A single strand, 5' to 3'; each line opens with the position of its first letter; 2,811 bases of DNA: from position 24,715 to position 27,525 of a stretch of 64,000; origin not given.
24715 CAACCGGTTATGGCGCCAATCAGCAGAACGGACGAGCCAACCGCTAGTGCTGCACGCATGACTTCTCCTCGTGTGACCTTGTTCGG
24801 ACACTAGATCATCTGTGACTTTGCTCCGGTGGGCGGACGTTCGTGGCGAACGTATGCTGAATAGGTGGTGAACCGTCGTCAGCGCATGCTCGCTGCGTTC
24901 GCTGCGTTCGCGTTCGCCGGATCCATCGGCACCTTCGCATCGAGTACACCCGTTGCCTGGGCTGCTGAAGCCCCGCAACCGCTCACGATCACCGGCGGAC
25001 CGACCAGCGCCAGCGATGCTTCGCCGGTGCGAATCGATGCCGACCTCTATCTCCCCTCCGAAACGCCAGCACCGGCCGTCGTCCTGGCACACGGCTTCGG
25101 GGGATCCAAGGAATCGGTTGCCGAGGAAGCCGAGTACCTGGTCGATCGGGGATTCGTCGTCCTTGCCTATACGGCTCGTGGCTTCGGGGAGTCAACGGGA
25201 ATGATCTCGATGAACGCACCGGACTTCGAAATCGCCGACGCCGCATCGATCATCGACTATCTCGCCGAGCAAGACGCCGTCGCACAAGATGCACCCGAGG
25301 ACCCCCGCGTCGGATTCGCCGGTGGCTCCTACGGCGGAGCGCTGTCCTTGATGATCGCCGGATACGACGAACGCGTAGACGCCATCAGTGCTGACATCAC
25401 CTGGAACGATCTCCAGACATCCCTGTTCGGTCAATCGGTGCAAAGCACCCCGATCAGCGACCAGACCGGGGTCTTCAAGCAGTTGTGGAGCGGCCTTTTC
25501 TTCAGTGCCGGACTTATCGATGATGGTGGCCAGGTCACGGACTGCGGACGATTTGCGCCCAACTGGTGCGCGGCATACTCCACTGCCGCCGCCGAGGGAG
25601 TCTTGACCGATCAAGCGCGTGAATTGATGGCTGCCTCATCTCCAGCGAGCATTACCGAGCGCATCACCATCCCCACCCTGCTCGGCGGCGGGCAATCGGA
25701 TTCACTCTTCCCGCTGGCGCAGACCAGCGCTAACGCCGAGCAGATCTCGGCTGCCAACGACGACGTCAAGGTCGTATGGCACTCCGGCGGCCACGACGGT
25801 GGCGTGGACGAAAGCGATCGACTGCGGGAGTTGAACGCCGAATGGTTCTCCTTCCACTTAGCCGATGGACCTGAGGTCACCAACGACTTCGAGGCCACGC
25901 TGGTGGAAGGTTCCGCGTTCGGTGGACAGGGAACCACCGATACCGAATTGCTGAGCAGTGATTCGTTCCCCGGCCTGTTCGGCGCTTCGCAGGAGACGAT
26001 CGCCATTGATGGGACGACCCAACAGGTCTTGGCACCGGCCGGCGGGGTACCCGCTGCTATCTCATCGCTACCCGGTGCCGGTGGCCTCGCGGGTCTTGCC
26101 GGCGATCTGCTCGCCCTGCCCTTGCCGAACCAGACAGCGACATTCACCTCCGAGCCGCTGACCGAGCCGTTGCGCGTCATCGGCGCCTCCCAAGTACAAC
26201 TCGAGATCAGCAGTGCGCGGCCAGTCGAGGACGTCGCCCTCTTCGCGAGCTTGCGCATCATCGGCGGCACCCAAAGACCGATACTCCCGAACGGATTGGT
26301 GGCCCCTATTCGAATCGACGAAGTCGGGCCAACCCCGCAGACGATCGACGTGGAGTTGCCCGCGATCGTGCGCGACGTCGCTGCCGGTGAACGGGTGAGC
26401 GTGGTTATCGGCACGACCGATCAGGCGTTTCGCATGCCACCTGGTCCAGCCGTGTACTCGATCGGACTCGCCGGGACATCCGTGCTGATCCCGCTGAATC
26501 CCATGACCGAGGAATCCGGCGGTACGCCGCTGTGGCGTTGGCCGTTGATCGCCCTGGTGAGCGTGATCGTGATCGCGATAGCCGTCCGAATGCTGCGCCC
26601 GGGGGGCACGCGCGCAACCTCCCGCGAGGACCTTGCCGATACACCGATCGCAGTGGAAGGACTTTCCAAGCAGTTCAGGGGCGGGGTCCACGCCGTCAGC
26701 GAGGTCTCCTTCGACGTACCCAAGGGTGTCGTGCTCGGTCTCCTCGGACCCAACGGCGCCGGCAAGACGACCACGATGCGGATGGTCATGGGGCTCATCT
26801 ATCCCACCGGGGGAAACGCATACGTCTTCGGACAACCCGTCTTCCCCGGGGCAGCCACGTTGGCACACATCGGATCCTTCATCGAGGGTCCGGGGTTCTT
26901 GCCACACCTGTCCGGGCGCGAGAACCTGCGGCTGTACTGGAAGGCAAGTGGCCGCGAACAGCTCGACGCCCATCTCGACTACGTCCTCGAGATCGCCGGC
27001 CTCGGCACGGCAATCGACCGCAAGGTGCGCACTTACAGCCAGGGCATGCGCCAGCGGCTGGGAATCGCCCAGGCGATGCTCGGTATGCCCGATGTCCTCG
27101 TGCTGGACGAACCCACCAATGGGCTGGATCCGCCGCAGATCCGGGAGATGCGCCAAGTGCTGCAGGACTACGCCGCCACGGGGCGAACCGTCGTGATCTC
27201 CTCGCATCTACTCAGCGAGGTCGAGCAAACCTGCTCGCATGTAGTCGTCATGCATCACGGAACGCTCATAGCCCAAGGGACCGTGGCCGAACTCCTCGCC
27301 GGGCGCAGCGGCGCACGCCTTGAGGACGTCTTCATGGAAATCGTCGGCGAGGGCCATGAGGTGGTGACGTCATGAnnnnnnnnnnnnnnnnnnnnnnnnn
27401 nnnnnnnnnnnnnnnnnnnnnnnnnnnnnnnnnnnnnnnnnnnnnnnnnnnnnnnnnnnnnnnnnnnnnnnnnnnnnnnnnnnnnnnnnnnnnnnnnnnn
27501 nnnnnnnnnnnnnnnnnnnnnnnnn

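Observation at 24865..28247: ABC transporter whose ATPase is fused through a single TM helix to an extracellular serine hydrolase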

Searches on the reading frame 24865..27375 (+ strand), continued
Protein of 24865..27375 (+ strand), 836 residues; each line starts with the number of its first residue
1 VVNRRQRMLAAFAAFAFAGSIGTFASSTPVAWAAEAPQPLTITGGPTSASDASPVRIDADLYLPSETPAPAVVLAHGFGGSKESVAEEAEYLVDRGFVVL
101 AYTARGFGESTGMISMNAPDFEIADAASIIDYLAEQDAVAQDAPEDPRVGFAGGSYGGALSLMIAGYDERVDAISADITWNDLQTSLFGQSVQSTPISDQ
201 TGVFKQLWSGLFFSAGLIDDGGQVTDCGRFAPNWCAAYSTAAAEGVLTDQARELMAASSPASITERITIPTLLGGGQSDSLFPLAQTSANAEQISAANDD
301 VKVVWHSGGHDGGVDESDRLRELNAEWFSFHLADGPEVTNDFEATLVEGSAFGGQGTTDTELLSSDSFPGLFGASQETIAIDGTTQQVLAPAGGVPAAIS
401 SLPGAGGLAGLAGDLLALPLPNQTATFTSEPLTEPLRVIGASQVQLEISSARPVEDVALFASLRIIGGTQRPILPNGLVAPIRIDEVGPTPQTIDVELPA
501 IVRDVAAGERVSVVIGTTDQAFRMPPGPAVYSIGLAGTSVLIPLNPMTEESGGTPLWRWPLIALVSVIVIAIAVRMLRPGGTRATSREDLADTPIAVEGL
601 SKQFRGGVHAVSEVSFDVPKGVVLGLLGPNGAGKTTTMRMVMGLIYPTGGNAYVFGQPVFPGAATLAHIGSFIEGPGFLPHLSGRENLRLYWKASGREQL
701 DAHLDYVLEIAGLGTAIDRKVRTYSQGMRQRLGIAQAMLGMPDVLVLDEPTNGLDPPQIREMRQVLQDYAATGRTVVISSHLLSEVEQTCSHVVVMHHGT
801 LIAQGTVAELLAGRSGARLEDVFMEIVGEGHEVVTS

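Call 69: search_solved_structures(query=L008:4739-5944:+, max_evalue=1)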
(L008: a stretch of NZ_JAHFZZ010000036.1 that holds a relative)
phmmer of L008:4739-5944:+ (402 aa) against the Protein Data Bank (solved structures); distinct sequences matched with E-value up to 1: 5.
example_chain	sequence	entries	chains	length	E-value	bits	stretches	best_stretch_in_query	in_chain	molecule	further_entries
6in9_A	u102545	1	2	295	0.14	14.6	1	191-262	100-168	Sigma factor AlgU regulatory protein MucB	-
6in8_A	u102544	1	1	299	0.14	14.6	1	191-262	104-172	Sigma factor AlgU regulatory protein MucB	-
6jau_A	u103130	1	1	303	0.15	14.6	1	191-262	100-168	Sigma factor AlgU regulatory protein MucB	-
7z6w_A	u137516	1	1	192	0.51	12.8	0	206-282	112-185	Outer-membrane lipoprotein carrier protein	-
7z6x_A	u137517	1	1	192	0.66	12.4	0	206-282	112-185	Outer-membrane lipoprotein carrier protein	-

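Call 71: search_protein_families(library=ncbifam, proteins=[L008:4739-5944:+], max_evalue=0.01)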
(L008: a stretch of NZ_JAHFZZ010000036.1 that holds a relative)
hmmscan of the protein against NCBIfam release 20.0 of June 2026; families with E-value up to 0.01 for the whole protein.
L008:4739-5944:+ (402 aa): 5 families
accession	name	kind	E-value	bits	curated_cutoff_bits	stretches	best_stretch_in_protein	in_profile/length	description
TIGR00547.2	lolA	equivalog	2.9e-08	33.4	112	1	190-277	120-202/202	outer membrane lipoprotein periplasmic chaperone LolA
NF038083.1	CU044_5270_fam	subfamily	8.8e-06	25.7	100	1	15-198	22-209/284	CU044_5270 family protein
NF041539.1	choice_anch_R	domain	0.00058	19.8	30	1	208-273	24-90/155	choice-of-anchor R domain-containing protein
NF053572.1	LolA1_Flavo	equivalog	0.0016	18.1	100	1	195-267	130-201/214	outer membrane lipoprotein periplasmic chaperone LolA1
NF004457.0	PRK05787.1-5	equivalog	0.0044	16.3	302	0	141-186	155-201/252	cobalt-precorrin-7 (C(5))-methyltransferase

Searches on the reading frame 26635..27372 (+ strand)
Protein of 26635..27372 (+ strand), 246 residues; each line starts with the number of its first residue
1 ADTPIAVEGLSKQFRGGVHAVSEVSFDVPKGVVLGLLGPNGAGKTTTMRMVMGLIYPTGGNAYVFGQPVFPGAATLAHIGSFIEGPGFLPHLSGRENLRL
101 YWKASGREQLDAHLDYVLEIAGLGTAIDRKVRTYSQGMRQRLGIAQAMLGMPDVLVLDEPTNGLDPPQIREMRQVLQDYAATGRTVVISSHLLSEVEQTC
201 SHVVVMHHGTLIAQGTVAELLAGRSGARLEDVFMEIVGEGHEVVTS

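Call 42: search_solved_structures(query=window:26635-27372:+, max_evalue=1e-30)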
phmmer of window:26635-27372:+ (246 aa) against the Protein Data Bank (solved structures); distinct sequences matched with E-value up to 1e-30: 29.
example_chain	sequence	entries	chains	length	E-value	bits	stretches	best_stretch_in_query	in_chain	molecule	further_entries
7lkp_A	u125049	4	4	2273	4.5e-55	190.1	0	19-221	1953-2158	Retinal-specific phospholipid-transporting ATPase ABCA4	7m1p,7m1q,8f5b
7e7i_A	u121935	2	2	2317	4.8e-55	190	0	19-221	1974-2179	Retinal-specific phospholipid-transporting ATPase ABCA4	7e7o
7w01_A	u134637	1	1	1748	7.2e-55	189.5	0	3-219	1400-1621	Phospholipid-transporting ATPase ABCA3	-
8edw_A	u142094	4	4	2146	1.5e-54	188.5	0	6-224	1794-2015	Phospholipid-transporting ATPase ABCA7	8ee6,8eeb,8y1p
7lkz_A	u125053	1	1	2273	3.2e-54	187.4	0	19-221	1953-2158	Retinal-specific phospholipid-transporting ATPase ABCA4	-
7e7q_A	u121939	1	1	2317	3.4e-54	187.3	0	19-221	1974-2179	Retinal-specific phospholipid-transporting ATPase ABCA4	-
7w02_A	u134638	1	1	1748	5e-54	186.7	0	3-219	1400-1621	Phospholipid-transporting ATPase ABCA3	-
8eop_A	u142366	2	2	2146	1.1e-53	185.6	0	6-224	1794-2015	Phospholipid-transporting ATPase ABCA7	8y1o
7tdt_A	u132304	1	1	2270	5.4e-50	173.5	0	5-216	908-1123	Phospholipid-transporting ATPase ABCA1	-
7tby_A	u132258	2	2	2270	5.5e-50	173.5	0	5-216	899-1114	ATP-binding cassette, sub-family A (ABC1), member 1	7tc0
7tbz_A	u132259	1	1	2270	5.5e-50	173.5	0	5-216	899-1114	ATP-binding cassette, sub-family A (ABC1), member 1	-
5xjy_A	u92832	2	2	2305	5.7e-50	173.4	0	5-216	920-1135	ATP-binding cassette sub-family A member 1 | Phospholipid-transporting ATPase ABCA1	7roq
7tbw_A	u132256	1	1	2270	3.8e-49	170.7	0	5-216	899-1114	ATP-binding cassette, sub-family A (ABC1), member 1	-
1vpl_A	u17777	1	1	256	6e-45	157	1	10-237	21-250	ABC transporter, ATP-binding protein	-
7o0y_B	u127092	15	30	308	3.1e-42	148.1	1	5-222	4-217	Probable ABC transporter ATP-binding protein NosF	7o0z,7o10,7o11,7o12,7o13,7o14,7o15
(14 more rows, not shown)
